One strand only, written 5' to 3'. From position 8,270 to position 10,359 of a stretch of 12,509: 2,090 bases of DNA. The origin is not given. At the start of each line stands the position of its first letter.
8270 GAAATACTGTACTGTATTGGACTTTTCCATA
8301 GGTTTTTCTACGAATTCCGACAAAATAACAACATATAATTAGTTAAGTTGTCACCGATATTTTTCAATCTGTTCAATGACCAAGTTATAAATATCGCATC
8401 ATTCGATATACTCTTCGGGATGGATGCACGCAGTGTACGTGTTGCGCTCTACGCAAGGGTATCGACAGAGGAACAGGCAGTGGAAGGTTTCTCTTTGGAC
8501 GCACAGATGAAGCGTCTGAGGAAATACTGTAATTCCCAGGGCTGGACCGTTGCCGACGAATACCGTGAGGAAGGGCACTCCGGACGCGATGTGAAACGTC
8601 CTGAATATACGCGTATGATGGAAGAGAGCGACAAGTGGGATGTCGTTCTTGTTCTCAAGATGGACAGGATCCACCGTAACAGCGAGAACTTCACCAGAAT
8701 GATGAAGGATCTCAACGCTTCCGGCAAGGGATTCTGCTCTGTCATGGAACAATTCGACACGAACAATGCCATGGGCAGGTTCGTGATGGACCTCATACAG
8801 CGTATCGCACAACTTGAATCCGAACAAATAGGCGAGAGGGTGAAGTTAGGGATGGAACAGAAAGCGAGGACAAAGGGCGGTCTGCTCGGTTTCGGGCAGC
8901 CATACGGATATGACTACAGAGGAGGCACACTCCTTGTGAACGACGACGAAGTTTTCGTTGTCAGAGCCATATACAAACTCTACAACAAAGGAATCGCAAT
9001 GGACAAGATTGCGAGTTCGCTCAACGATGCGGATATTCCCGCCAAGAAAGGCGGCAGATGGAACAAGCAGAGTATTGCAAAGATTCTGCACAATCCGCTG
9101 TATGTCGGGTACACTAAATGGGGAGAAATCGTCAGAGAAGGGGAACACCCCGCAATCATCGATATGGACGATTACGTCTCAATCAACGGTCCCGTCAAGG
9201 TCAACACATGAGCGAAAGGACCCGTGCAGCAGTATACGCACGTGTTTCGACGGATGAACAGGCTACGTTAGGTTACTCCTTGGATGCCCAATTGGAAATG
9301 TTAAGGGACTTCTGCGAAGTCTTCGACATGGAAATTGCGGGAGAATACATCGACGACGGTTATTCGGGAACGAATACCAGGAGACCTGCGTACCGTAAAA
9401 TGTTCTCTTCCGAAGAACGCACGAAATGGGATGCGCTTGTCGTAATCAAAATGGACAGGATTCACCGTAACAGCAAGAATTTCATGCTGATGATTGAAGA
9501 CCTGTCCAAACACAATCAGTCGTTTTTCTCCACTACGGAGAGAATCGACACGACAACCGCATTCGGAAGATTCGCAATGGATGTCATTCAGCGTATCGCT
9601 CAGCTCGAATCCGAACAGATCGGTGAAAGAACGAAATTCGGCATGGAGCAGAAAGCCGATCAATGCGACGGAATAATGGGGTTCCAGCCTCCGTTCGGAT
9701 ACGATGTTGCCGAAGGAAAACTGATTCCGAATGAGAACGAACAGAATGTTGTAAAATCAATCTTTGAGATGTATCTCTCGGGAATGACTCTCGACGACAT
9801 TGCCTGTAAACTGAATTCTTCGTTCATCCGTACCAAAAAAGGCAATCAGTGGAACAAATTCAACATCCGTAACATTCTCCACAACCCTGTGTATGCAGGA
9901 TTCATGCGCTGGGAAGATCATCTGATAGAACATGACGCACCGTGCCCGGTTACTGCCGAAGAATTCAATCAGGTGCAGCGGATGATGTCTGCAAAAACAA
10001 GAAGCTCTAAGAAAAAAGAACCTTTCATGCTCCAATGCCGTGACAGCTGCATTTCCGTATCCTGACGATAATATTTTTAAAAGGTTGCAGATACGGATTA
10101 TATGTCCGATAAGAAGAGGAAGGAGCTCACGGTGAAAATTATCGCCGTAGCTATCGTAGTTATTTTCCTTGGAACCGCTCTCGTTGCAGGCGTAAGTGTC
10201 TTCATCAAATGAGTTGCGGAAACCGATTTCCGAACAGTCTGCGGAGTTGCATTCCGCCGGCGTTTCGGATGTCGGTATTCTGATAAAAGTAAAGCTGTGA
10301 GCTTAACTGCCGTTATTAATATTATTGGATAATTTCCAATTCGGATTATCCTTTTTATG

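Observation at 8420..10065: Tandem, translationally coupled pair of paralogous serine recombinases in an archaeal chromosome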

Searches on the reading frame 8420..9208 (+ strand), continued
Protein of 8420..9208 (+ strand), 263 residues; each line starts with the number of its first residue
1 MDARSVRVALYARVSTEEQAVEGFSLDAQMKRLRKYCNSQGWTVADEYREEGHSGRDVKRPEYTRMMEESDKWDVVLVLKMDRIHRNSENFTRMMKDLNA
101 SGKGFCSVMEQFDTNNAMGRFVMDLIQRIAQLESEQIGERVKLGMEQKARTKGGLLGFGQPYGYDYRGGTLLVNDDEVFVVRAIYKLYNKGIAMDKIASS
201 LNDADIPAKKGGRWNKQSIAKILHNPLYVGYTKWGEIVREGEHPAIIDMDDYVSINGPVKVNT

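Call 66: search_dna_similar(query=window:8420-9208:+, collection=plasmids, mode=protein, max_rows=12)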
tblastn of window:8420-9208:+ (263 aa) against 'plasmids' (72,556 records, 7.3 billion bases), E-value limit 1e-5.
The search stops at 5000 records and this limit was reached: more records match than are counted here, and every count below describes the 5000 best-scoring records only.
Records with a match: at least 5000; places in all: 6546; records where one place covers at least 80% of the query: 387.
Best place of each record, by identity: <60% 5000.
By first word of the organism name: Klebsiella 1246; Enterobacter 441; Escherichia 276; Citrobacter 215; Enterococcus 187; Pseudomonas 167; Bacillus 149; Staphylococcus 129; Agrobacterium 129; Listeria 101; and 310 more.
By predicted mobility (MOB-suite, as given by PLSDB): conjugative 1990; non-mobilizable 1936; mobilizable 1074.
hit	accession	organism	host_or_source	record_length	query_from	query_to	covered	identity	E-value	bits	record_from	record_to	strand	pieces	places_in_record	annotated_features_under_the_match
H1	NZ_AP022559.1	Geobacillus subterraneus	-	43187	6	247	92%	40.4%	3e-51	186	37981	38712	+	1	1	recombinase family protein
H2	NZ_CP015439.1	Anoxybacillus amylolyticus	Microbial isolate,soil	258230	2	247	94%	39.0%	2e-50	184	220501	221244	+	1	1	recombinase family protein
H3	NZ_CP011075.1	Brevibacillus laterosporus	Oryza sativa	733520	6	247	92%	39.6%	5e-47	174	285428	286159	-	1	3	recombinase family protein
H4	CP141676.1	Streptococcus pyogenes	Homo sapiens,necrotic lower limb tissue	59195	7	252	94%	35.1%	2e-39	152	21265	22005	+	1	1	record has no annotation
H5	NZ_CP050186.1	Bacillus thuringiensis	cell culture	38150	6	255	95%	33.9%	1e-41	158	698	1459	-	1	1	recombinase family protein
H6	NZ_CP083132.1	Bacillus thuringiensis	whole organism,Biopesticide Novodor 3FC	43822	6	255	95%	33.9%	2e-41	158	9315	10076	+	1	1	recombinase family protein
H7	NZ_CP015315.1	Bacillus thuringiensis serovar morrisoni str. 4AA1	Tribolium castaneum,whole organism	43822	6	255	95%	33.9%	2e-41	158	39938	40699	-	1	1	recombinase family protein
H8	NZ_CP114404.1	Bacillus thuringiensis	liquid culture,Bacillus thuringiensis ...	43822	6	255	95%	33.9%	2e-41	158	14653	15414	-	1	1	recombinase family protein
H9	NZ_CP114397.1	Bacillus thuringiensis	liquid culture,Bacillus thuringiensis ...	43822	6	255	95%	33.9%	2e-41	158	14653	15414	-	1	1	recombinase family protein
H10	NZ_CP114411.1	Bacillus thuringiensis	liquid culture,Bacillus thuringiensis ...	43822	6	255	95%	33.9%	2e-41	158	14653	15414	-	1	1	recombinase family protein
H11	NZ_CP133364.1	Bacillus thuringiensis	Tenebrio molitor,liquid culture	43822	6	255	95%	33.9%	2e-41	158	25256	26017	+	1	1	recombinase family protein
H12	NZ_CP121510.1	Staphylococcus epidermidis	Homo sapiens,Forehead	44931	12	255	93%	34.4%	5e-41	157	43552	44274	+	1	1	recombinase family protein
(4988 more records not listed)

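Call 67: search_dna_similar(query=window:8420-9208:+, collection=phages, mode=protein, max_rows=12)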
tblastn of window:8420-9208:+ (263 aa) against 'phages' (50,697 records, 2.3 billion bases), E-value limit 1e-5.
Records with a match: 1239; places in all: 1369; records where one place covers at least 80% of the query: 829.
Best place of each record, by identity: <60% 1239.
By first word of the organism name: Streptococcus 159; Mycobacterium 156; Staphylococcus 99; Ralstonia 98; Bacteriophage 81; Streptomyces 72; Bacillus 70; Escherichia 54; Arthrobacter 46; Rhodococcus 46; and 83 more.
By host as written in the record: - 152; Mycobacterium smegmatis mc2 155 102; Ralstonia solanacearum 69; Rhodococcus erythropolis RIA 643 37; Staphylococcus aureus 36; Gordonia terrae 3612 28; Arthrobacter globiformis B-2979 24; Mycobacterium smegmatis mc#155 22; and 389 more.
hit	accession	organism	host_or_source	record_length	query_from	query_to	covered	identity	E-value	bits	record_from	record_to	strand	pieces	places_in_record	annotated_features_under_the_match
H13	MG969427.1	Anoxybacillus phage A403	Anoxybacillus caldiproteolyticus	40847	4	252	95%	39.6%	1e-51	186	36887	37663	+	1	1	site-specific recombinase for integration and excision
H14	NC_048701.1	Anoxybacillus phage A403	Anoxybacillus caldiproteolyticus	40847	4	252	95%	39.6%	1e-51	186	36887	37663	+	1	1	integrase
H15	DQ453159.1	Geobacillus virus E2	Geobacillus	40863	6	247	92%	39.6%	6e-51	184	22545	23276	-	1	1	putative recombinase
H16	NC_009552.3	Geobacillus virus E2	Geobacillus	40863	6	247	92%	39.6%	6e-51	184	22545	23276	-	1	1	integrase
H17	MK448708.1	Streptococcus phage Javan23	Streptococcus agalactiae CCUG_39096_A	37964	7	252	94%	37.8%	1e-46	171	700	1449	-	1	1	integrase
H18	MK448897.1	Streptococcus phage Javan28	Streptococcus agalactiae DE-NI-041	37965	7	252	94%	37.8%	1e-46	171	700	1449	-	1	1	integrase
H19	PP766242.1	Streptococcus phage phiGBSVK-F2_GBSInt11.1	Streptococcus agalactiae JN_AR_GBS259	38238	7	252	94%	37.8%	1e-46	171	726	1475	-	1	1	integrase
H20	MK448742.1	Streptococcus phage Javan37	Streptococcus agalactiae ERR126810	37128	7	252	94%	37.4%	2e-45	168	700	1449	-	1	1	DNA invertase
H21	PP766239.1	Streptococcus phage phiGBSVK-E2_GBSInt11.1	Streptococcus agalactiae JN_AR_GBS406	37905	7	252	94%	37.4%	2e-45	168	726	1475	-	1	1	integrase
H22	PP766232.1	Streptococcus phage phiGBSVK-E1_GBSInt11.1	Streptococcus agalactiae JN_AR_GBS376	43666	7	252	94%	37.4%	3e-45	167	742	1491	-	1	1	integrase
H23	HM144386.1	Brochothrix phage BL3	Brochothrix thermosphacta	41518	6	252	94%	36.9%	2e-39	151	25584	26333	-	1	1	gp29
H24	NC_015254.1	Brochothrix phage BL3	Brochothrix thermosphacta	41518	6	252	94%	36.9%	2e-39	151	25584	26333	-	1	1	integrase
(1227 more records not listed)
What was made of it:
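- Phage and plasmid records reach about 40% identity at most and are bacterial (calls 66, 67).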

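Call 70: search_protein_families(library=pfam, proteins=[L094:429-1310:+, L094:1306-2187:+, L094:2555-3220:-, L094:3386-3841:+], max_evalue=0.001)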
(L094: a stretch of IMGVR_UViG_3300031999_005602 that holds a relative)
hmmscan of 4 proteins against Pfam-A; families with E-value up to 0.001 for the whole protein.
L094:429-1310:+ (294 aa): 2 families
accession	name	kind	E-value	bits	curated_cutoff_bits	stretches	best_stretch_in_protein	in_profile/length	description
PF00239.26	Resolvase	-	2.3e-34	119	23.3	1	20-165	1-144/145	Resolvase, N terminal domain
PF07508.19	Recombinase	-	2e-19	70.2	21.1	1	189-272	3-100/102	Recombinase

L094:1306-2187:+ (294 aa): 2 families
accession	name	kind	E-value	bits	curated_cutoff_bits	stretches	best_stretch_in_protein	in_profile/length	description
PF00239.26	Resolvase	-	1.9e-37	129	23.3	1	4-148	1-143/145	Resolvase, N terminal domain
PF07508.19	Recombinase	-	6e-14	52.6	21.1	1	171-256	1-100/102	Recombinase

L094:2555-3220:- (221 aa): 0 families

L094:3386-3841:+ (152 aa): 1 family
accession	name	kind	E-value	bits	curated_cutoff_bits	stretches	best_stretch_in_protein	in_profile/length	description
PF01619.24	Pro_dh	-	8.6e-13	48.9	27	1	2-133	16-153/278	Proline dehydrogenase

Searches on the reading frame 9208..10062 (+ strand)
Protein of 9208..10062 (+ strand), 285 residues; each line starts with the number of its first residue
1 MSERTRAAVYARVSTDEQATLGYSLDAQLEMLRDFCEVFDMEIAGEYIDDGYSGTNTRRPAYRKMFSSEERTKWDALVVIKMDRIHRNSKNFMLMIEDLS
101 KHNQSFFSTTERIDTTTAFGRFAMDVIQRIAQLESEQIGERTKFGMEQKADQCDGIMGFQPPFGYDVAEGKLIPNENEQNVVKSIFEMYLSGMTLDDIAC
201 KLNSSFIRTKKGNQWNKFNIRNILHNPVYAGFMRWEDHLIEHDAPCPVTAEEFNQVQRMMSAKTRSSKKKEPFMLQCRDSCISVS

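Call 3: search_protein_families(library=pfam, proteins=[window:9208-10062:+], max_evalue=0.01)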
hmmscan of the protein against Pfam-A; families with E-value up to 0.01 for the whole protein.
window:9208-10062:+ (285 aa): 3 families
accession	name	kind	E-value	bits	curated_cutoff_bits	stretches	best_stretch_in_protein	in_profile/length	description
PF00239.26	Resolvase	-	7.2e-34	117.4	23.3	1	7-151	1-141/145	Resolvase, N terminal domain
PF07508.19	Recombinase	-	1e-19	71.1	21.1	1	176-262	1-101/102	Recombinase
PF20552.4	HTH_62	-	0.0067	16.9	27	0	174-224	16-67/72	Recombinase-like helix-turn-helix domain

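Call 10: find_encoding_contigs(protein=window:9208-10062:+, flank=10000, max_places=10)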
Protein window:9208-10062:+ (285 aa): 8 contigs read that carry it; 8 places shown.
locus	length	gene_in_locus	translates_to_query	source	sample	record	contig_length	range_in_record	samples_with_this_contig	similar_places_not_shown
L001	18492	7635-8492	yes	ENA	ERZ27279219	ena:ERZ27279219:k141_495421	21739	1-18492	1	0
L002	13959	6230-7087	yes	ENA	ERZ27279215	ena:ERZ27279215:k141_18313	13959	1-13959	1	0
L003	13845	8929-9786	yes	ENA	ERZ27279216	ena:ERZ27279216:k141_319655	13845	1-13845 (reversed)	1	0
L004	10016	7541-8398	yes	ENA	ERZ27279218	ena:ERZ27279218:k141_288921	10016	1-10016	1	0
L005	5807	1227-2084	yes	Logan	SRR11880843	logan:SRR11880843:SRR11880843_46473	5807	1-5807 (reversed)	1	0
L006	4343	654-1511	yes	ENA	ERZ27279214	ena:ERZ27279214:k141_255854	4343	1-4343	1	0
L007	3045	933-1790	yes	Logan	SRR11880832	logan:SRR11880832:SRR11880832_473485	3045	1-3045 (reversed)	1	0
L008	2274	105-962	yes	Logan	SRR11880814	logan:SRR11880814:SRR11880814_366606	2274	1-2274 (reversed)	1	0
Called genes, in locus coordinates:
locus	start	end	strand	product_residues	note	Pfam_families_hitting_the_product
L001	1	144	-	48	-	?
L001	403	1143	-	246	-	PF00302:CAT, PF00198:2-oxoacid_dh (faint)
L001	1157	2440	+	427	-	PF04894:Nre_N, PF04895:Nre_C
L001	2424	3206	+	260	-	PF04055:Radical_SAM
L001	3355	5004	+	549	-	PF00118:Cpn60_TCP1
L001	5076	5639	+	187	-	PF12710:HAD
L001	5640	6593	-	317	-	PF00781:DAGK_cat, PF19279:YegS_C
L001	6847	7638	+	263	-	PF00239:Resolvase, PF07508:Recombinase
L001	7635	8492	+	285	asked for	PF00239:Resolvase, PF07508:Recombinase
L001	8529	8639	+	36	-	-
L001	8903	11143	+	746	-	PF02867:Ribonuc_red_lgC, PF12637:TSCPD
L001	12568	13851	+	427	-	PF13173:AAA_14, PF13635:DUF4143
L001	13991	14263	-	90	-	PF09359:VTC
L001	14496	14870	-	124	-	PF07883:Cupin_2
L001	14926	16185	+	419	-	PF00939:Na_sulph_symp, PF02040:ArsB, PF03600:CitMHS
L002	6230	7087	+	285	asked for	PF00239:Resolvase, PF07508:Recombinase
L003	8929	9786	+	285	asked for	PF00239:Resolvase, PF07508:Recombinase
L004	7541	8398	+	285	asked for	PF00239:Resolvase, PF07508:Recombinase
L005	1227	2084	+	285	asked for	PF00239:Resolvase, PF07508:Recombinase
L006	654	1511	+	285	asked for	PF00239:Resolvase, PF07508:Recombinase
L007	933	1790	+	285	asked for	PF00239:Resolvase, PF07508:Recombinase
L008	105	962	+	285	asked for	PF00239:Resolvase, PF07508:Recombinase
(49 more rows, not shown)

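Call 11: find_homologous_proteins(query=window:9208-10062:+, max_evalue=0.00001)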
Query window:9208-10062:+ (285 aa): 3044 proteins with E <= 0.00001 among 3486 candidates; the best 120 are listed.
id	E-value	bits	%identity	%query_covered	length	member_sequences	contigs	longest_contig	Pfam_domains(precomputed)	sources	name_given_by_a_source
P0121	2.8e-190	648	100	100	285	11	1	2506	PF07508.20,PF00239.27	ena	-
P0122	8.3e-163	558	86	100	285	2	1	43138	PF07508.20,PF00239.27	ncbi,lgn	-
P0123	1.1e-142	492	78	97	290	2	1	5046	PF07508.20,PF00239.27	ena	-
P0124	1.7e-141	488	76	99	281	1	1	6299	PF07508.20,PF00239.27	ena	-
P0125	1.8e-141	488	77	97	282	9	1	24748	PF07508.20,PF00239.27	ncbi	-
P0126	4.5e-141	487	75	99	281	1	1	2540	PF07508.20,PF00239.27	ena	-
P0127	8.4e-141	486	76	99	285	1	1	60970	PF07508.20,PF00239.27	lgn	-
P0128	1.2e-140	485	77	96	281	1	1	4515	PF07508.20,PF00239.27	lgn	-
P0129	1.6e-140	485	75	99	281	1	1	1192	PF07508.20,PF00239.27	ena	-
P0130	2.3e-140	485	77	96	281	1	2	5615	PF07508.20,PF00239.27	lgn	-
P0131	3.1e-140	484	75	99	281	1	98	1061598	PF07508.20,PF00239.27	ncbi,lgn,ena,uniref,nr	ncbi:MAG: recombinase family protein [Methanomassiliicoccales archaeon]|uniref:recombinase family pr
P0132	3.1e-140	484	77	96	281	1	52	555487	PF07508.20,PF00239.27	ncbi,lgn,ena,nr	ncbi:MAG: recombinase family protein [Methanomassiliicoccales archaeon]|nr:recombinase family protei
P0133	3.1e-140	484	77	96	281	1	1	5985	PF07508.20,PF00239.27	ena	-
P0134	3.1e-140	484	75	99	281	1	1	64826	PF07508.20,PF00239.27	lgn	-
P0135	4.2e-140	484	75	99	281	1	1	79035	PF07508.20,PF00239.27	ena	-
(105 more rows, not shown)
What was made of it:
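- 9208..10065 (+): Gene B: 285-aa serine recombinase paralogue with the same two domains plus a short basic C-terminal tail. Distinct orthologue set (call 11).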

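Call 17: find_encoding_contigs(protein=P0131, flank=10000, max_places=3)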
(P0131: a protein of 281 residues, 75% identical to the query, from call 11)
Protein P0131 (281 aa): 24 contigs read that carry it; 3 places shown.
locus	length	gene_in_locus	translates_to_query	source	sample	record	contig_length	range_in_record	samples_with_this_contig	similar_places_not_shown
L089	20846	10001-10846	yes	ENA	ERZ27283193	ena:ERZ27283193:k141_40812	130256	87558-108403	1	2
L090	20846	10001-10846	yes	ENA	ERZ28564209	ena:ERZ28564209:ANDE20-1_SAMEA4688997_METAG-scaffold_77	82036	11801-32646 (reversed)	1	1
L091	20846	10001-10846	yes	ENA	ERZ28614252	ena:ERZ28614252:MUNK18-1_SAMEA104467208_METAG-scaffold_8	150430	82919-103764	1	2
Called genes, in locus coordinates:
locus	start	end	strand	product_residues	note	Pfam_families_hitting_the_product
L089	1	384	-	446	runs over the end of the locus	PF01262:AlaDh_PNT_C (faint), PF02254:TrkA_N, PF03435:Sacchrp_dh_NADP (faint), PF02080:TrkA_C (weak), PF02254:TrkA_N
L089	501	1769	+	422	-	PF00815:Histidinol_dh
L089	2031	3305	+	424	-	PF04894:Nre_N, PF04895:Nre_C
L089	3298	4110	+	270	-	PF04055:Radical_SAM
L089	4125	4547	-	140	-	-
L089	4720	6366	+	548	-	PF00118:Cpn60_TCP1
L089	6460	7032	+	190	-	PF12710:HAD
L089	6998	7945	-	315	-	PF12146:Hydrolase_4, PF00561:Abhydrolase_1, PF12697:Abhydrolase_6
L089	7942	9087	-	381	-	PF00781:DAGK_cat, PF19279:YegS_C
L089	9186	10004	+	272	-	PF00239:Resolvase, PF07508:Recombinase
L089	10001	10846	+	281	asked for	PF00239:Resolvase, PF07508:Recombinase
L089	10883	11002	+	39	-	-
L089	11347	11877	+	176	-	-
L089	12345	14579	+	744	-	PF02867:Ribonuc_red_lgC, PF12637:TSCPD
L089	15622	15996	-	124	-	PF07883:Cupin_2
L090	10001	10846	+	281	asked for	PF00239:Resolvase, PF07508:Recombinase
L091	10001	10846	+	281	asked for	PF00239:Resolvase, PF07508:Recombinase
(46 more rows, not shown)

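Call 31: search_protein_families(library=ncbifam, proteins=[window:9208-10062:+], max_evalue=0.001)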
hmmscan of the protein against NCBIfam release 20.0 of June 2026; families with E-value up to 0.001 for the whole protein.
window:9208-10062:+ (285 aa): 7 families
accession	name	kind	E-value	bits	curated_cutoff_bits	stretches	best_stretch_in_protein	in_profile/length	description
NF047343.1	SCCmet_CcrB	equivalog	1.7e-42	145.8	900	1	4-234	6-237/542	cassette chromosome recombinase CcrB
NF047344.1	SCCmet_CcrA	equivalog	3.2e-34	118.8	700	1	6-269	3-257/442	cassette chromosome recombinase CcrA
NF047347.1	SCCmet_CcrC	equivalog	2e-33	115.7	900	1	6-238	4-243/558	cassette chromosome recombinase CcrC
NF041201.1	recomb_XisF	equivalog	1.6e-27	96.6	375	1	9-269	3-284/465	fdxN element excision recombinase XisF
NF033518.0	transpos_IS607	equivalog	9.3e-10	38.3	110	1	4-89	53-134/187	IS607 family transposase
NF049883.1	resolv_YneB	equivalog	2.8e-07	30.2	175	1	7-202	2-189/211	YneB family resolvase-like protein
NF009949.0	PRK13413.1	equivalog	9.8e-05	22.1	272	1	10-150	5-139/203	master DNA invertase Mpi family serine-type recombinase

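Call 32: search_protein_families(library=padloc, proteins=[window:9208-10062:+], max_evalue=0.001)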
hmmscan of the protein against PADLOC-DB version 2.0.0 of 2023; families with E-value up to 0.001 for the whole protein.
window:9208-10062:+ (285 aa): 0 families

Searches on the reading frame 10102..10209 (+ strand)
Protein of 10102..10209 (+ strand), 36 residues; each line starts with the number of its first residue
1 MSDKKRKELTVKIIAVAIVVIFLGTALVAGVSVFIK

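Call 70: search_protein_families(library=pfam, proteins=[window:10102-10209:+], max_evalue=0.001)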
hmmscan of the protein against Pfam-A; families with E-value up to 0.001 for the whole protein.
window:10102-10209:+ (36 aa): 0 families
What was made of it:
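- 10102..10212 (+): 36-aa single-pass membrane ORF 36 nt after B. It may belong to the operon; its function is unknown. No Pfam hit (call 70).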
